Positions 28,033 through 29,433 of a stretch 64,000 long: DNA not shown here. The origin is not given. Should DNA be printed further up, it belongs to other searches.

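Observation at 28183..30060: Uncharacterised passenger cassette: HTH-M78 peptidase fusion, unknown acidic-tailed protein and convergent Lys-rich protein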

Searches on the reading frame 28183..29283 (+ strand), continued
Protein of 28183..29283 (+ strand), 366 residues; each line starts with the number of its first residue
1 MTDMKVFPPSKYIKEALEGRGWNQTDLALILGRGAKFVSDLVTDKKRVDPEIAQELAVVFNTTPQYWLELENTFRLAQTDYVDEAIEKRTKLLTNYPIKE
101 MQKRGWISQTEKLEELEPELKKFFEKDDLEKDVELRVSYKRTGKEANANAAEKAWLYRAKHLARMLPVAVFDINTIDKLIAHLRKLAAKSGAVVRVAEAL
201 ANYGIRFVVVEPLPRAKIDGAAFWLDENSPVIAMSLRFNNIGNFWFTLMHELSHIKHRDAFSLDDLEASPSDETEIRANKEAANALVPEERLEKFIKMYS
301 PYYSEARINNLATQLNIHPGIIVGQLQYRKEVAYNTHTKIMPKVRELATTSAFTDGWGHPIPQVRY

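Call 49: get_annotated_region(hit=H5, flank=3000)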
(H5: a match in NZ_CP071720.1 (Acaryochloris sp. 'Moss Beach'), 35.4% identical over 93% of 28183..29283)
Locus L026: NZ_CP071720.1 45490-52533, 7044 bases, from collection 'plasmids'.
description: Acaryochloris sp. 'Moss Beach' plasmid pMB03, complete sequence
organism: Acaryochloris sp. 'Moss Beach' (NCBI taxid 2740837)
taxonomy: Bacteria; Cyanobacteriota; Cyanophyceae; Acaryochloridales; Acaryochloridaceae; Acaryochloris; Acaryochloris sp. 'Moss Beach'
host: -; source: culture,intertidal zone; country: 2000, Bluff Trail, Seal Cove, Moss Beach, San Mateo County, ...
typing (MOB-suite, as given by PLSDB): non-mobilizable
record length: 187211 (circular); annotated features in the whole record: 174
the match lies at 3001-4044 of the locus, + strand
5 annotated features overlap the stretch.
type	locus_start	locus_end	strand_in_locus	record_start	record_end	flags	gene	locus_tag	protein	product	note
CDS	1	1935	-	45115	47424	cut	-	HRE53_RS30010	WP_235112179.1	PAS domain S-box protein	-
CDS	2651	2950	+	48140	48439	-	-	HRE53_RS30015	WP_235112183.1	type II toxin-antitoxin system RelE/ParE family toxin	-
CDS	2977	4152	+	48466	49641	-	-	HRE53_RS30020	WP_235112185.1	HigA family addiction module antitoxin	-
CDS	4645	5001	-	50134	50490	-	-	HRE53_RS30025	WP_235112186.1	hypothetical protein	-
CDS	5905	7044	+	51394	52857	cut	-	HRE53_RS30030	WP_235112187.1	hypothetical protein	-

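Call 50: search_protein_families(library=padloc, proteins=[L024:2668-2964:+, L024:2980-4098:+, L024:4383-5642:+, L025:3001-4104:+, L025:4117-4596:+, L025:4593-4802:-, L018:1614-1889:+, L018:3195-3716:+, L023:2758-3735:+, L023:5163-5678:+], max_evalue=0.1)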
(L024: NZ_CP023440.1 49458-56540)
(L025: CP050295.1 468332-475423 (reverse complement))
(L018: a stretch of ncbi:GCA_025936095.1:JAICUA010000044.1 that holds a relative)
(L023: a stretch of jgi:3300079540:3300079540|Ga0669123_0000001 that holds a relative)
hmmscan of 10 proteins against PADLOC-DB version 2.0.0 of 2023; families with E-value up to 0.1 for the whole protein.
L024:2668-2964:+ (98 aa): 0 families

L024:2980-4098:+ (372 aa): 10 families
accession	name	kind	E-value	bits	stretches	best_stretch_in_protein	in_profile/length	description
PDLC03982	PD-Lambda-2_B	-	2.4e-45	153.6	1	6-350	54-386/402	-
PDLC04142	capH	-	2.4e-05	23.4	1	13-70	8-65/103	capH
PDLC04775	PDC-M69A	-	3e-05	22.5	1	13-76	9-72/113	-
PDLC04757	PDC-M64B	-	0.00021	19.2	1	16-54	34-72/128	-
PDLC03948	RmrA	-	0.00023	18.2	1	13-73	10-70/397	-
PDLC02926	HTH_VI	-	0.00094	17.4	1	21-79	11-69/92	-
PDLC03947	RmrA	-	0.005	13.7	1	14-120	14-114/383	-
PDLC04759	PDC-M64B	-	0.0057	14.7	1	16-65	31-80/135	-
PDLC03954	RmrA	-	0.041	10.8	0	202-259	165-220/380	-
PDLC04761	PDC-M64C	-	0.042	12.4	1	18-56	40-78/100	-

L024:4383-5642:+ (419 aa): 1 family
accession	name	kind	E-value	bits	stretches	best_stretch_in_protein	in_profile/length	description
PDLC05036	PDC-S54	-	7.6e-162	537.4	1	9-413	4-407/410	-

L025:3001-4104:+ (367 aa): 13 families
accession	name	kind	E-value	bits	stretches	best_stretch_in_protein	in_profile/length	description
PDLC03982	PD-Lambda-2_B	-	2e-49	167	1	5-343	58-387/402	-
PDLC04757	PDC-M64B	-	0.00024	19.1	1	9-46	32-69/128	-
PDLC03948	RmrA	-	0.00031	17.8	1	187-295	153-256/397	-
PDLC03953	RmrA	-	0.00043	17.6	0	214-298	180-252/373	-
PDLC03947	RmrA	-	0.00092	16.1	1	194-295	162-257/383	-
PDLC04141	capP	-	0.0012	16.4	1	244-313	69-136/242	capP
PDLC03949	RmrA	-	0.003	14.5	0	17-70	13-66/363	-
PDLC04142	capH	-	0.0035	16.4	1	5-87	5-78/103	capH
PDLC03950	RmrA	-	0.004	14.2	0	214-295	170-244/369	-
PDLC04775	PDC-M69A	-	0.0082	14.6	1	2-64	3-65/113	-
PDLC03664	Control_protein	-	0.026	13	1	8-63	15-70/74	control protein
PDLC04759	PDC-M64B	-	0.047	11.7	1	14-45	34-65/135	-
PDLC00449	JetA1|JetA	-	0.055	10.4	1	76-136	66-123/464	DUF5716 domain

L025:4117-4596:+ (159 aa): 0 families

L025:4593-4802:- (69 aa): 0 families

L018:1614-1889:+ (91 aa): 1 family
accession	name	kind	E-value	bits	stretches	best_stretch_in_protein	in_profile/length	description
PDLC03320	MTase_II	-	0.026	11.7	1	34-86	206-258/289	Type II methyltransferase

L018:3195-3716:+ (173 aa): 0 families

L023:2758-3735:+ (325 aa): 0 families

L023:5163-5678:+ (171 aa): 0 families

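Call 54: search_solved_structures(query=window:28183-29283:+, max_evalue=0.01, show_alignments=2)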
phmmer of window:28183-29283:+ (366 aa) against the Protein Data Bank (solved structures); distinct sequences matched with E-value up to 0.01: 10.
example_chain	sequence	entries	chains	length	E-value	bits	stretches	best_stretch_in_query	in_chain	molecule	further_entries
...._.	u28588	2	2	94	3.8e-06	29.5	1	9-84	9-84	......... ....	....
6f8s_A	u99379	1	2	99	6.8e-06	28.7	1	4-88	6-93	XRE family transcriptional regulator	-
6f8h_A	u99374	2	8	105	8.3e-06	28.4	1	4-88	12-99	XRE family transcriptional regulator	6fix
4mcx_A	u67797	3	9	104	0.00024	23.6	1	2-80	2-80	Antidote protein | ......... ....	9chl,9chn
6chv_A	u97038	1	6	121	0.00038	22.9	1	2-80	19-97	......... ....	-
4mct_A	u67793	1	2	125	0.0004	22.9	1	2-80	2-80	Antidote protein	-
6cf1_A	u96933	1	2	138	0.00055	22.4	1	2-80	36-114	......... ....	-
2eby_A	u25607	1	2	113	0.0067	18.9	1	13-78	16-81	Putative HTH-type transcriptional regulator ybaQ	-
7csv_A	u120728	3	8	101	0.007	18.8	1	26-79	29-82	HTH cro/C1-type domain-containing protein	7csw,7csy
6jpi_A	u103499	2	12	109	0.0085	18.5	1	26-79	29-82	HTH cro/C1-type domain-containing protein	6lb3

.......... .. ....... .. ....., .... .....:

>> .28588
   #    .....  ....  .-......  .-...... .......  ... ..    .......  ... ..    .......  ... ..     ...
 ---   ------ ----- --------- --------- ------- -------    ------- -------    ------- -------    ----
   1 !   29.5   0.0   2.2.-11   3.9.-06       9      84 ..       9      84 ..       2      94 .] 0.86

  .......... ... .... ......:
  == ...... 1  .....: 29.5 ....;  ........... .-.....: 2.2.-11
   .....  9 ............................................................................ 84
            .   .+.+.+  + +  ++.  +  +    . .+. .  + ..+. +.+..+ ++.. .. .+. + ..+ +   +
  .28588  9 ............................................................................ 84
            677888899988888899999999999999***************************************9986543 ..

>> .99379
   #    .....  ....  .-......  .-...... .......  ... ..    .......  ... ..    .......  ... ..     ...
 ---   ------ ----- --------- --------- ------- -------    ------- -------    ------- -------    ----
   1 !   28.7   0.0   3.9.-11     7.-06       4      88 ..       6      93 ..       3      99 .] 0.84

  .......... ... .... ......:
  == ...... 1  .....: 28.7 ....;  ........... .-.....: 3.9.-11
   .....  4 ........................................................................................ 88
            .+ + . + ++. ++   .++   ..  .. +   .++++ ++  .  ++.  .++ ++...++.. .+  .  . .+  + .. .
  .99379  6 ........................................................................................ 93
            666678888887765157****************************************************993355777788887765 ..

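Call 78: search_protein_families(library=pfam, proteins=[L023:2758-3735:+], max_evalue=0.01)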
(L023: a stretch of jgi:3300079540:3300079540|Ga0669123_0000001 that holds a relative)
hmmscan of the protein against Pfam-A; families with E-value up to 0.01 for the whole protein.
L023:2758-3735:+ (325 aa): 0 families

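Call 85: predict_structure(alignment_id=A3)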
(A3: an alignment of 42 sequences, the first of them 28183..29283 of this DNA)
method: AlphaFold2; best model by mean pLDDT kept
length: 366 residues; sequences in the alignment: 42
mean_pLDDT: 85.5   pTM: 0.73
mean pLDDT of the five models: 85.5, 83.6, 82.6, 80.1, 79.3
residues with pLDDT >= 90: 166; 70-90: 163; 50-70: 27; < 50: 10
segments of 3 or more residues with pLDDT < 50: 139-142, 363-366
pLDDT, mean of each block of 10 residues (from residue 1): 74 92 92 91 89 94 94 83 77 86 88 87 83 57 62 89 91 94 92 91 94 86 90 89 92 89 71 85 93 93 91 94 89 83 85 73 42
secondary structure, 60 per line:
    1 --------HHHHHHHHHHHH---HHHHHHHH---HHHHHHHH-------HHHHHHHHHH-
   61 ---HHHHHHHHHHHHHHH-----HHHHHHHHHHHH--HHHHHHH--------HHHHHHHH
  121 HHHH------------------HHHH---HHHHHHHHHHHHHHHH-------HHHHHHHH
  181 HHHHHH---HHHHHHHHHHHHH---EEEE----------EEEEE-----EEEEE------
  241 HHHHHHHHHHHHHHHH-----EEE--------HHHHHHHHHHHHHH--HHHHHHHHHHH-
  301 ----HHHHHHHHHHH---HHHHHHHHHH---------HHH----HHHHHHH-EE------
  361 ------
elements in order: H9-20 H24-31 H35-42 H50-59 H64-78 H84-95 H98-104 H113-124 H143-146 H150-165 H173-186 H190-202 E206-209 E220-224 E230-234 H241-256 E262-264 H273-286 H289-299 H305-315 H319-328 H345-351

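Call 88: fold_search(model_id=the predicted structure, library=pdb)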
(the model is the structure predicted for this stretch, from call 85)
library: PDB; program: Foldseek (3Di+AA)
matches with E <= 10: 421; with E <= 0.001: 4
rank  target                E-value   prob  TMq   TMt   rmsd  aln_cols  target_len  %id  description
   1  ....                  2.5e-04  1.00  0.21  0.76   1.8        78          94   31  Crystal structure of the bacterial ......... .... from Escherichia coli at pH 8.5. Northeast Structural Genomics TARGET  (released 2006-09-26)
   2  4mct_A                6.5e-04  1.00  0.22  0.83   1.7        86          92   28  P. vulgaris HIGBA structure, crystal form 1 (released 2013-12-11)
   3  9chn_A                6.8e-04  1.00  0.22  0.81   1.8        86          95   28  P. vulgaris trimeric HigBA- operator 2 DNA (released 2025-07-02)
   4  9chl_C                8.0e-04  1.00  0.22  0.75   6.3       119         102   23  P. vulgaris tetrameric HigBA- operator 2 DNA (released 2025-07-02)
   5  9chl_A                1.0e-03  1.00  0.21  0.71   8.0       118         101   23  P. vulgaris tetrameric HigBA- operator 2 DNA (released 2025-07-02)
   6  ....                  1.2e-03  1.00  0.21  0.84   1.3        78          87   32  Crystal structure of the bacterial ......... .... from Escherichia coli at pH 4.0. Northeast Structural Genomics Consort (released 2006-09-26)
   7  4mct_C                1.2e-03  1.00  0.22  0.81   1.8        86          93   28  P. vulgaris HIGBA structure, crystal form 1 (released 2013-12-11)
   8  3dti                  1.3e-03  1.00  0.22  0.30   9.6       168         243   20  Crystal structure of the IRRE protein, a central regulator of DNA damage repair in deinococcaceae (released 2009-02-10)
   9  6chv_C                1.5e-03  1.00  0.22  0.86   1.3        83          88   28  Proteus vulgaris HigA antitoxin bound to DNA (released 2019-02-27)
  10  6chv_A                1.5e-03  1.00  0.21  0.81   2.1        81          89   28  Proteus vulgaris HigA antitoxin bound to DNA (released 2019-02-27)
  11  6chv_B                1.7e-03  1.00  0.20  0.81   1.2        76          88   29  Proteus vulgaris HigA antitoxin bound to DNA (released 2019-02-27)
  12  6chv_G                2.4e-03  1.00  0.21  0.79   1.5        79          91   28  Proteus vulgaris HigA antitoxin bound to DNA (released 2019-02-27)
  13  6cf1_B                2.7e-03  1.00  0.21  0.79   1.3        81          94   27  Proteus vulgaris HigA antitoxin structure (released 2019-02-27)
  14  6chv_D                2.8e-03  1.00  0.21  0.81   1.2        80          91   29  Proteus vulgaris HigA antitoxin bound to DNA (released 2019-02-27)
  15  6chv_H                2.9e-03  1.00  0.20  0.80   1.9        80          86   24  Proteus vulgaris HigA antitoxin bound to DNA (released 2019-02-27)
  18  7t5t                  3.6e-03  1.00  0.25  0.31   6.9       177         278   15  Structure of Thauera sp. K11 CapP (released 2022-09-14)
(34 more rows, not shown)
